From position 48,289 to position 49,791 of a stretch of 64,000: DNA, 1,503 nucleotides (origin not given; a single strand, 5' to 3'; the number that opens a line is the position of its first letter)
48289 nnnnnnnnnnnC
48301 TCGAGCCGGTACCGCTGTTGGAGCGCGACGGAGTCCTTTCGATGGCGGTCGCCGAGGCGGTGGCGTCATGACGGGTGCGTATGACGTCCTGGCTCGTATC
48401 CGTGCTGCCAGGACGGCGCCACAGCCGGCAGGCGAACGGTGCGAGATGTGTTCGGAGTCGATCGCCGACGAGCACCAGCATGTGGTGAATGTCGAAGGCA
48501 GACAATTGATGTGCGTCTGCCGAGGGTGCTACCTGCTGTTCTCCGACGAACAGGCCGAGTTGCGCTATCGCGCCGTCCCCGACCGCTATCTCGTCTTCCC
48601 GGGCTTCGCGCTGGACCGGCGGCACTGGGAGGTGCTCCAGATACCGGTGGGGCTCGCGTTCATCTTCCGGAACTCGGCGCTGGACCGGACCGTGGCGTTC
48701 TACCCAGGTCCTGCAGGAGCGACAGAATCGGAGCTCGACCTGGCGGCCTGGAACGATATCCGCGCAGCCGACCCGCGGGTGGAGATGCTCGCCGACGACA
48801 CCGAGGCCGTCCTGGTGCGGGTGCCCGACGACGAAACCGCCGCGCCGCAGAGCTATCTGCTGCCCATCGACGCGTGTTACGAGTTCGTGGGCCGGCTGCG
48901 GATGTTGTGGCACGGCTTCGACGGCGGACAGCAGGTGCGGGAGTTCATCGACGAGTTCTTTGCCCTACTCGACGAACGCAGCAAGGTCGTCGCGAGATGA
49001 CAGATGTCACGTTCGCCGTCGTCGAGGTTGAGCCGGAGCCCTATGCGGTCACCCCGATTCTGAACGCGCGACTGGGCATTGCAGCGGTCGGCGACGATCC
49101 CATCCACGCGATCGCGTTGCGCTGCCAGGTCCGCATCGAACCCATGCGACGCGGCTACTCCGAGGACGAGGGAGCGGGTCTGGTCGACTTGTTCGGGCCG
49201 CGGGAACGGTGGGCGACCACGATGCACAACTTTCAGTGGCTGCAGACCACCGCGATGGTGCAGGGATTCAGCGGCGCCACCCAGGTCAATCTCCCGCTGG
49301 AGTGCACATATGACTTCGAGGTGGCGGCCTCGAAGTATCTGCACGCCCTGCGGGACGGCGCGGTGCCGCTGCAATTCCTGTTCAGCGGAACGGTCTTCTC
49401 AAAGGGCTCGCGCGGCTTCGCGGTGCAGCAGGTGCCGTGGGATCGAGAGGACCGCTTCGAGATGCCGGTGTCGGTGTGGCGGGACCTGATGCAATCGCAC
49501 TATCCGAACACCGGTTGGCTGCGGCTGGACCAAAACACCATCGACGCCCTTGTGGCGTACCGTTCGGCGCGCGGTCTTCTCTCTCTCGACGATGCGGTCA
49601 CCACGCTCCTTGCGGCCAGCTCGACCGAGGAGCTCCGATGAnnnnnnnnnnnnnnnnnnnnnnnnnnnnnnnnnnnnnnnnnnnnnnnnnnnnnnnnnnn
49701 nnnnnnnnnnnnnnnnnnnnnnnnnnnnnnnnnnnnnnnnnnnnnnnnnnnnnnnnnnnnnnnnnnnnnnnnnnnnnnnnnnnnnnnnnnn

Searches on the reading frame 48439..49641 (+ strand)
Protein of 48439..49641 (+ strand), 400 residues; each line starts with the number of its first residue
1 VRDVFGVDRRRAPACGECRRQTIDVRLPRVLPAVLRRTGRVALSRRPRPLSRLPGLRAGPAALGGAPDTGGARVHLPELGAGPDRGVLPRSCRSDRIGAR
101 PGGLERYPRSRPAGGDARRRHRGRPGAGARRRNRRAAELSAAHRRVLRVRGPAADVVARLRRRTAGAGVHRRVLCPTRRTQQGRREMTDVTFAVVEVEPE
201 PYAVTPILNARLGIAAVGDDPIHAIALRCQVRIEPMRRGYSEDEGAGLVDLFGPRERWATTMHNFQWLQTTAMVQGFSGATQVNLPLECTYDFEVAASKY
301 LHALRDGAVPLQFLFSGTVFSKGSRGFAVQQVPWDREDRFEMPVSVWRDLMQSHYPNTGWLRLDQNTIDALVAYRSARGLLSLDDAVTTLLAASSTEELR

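Call 48: search_protein_families(library=pfam, proteins=[window:48439-49641:+], max_evalue=0.001)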
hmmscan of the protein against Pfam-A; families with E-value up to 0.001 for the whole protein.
window:48439-49641:+ (400 aa): 1 family
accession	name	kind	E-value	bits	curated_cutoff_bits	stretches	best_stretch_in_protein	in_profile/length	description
PF19562.4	DUF6084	-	1.4e-96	322.6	25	1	187-397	1-211/213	Family of unknown function (DUF6084)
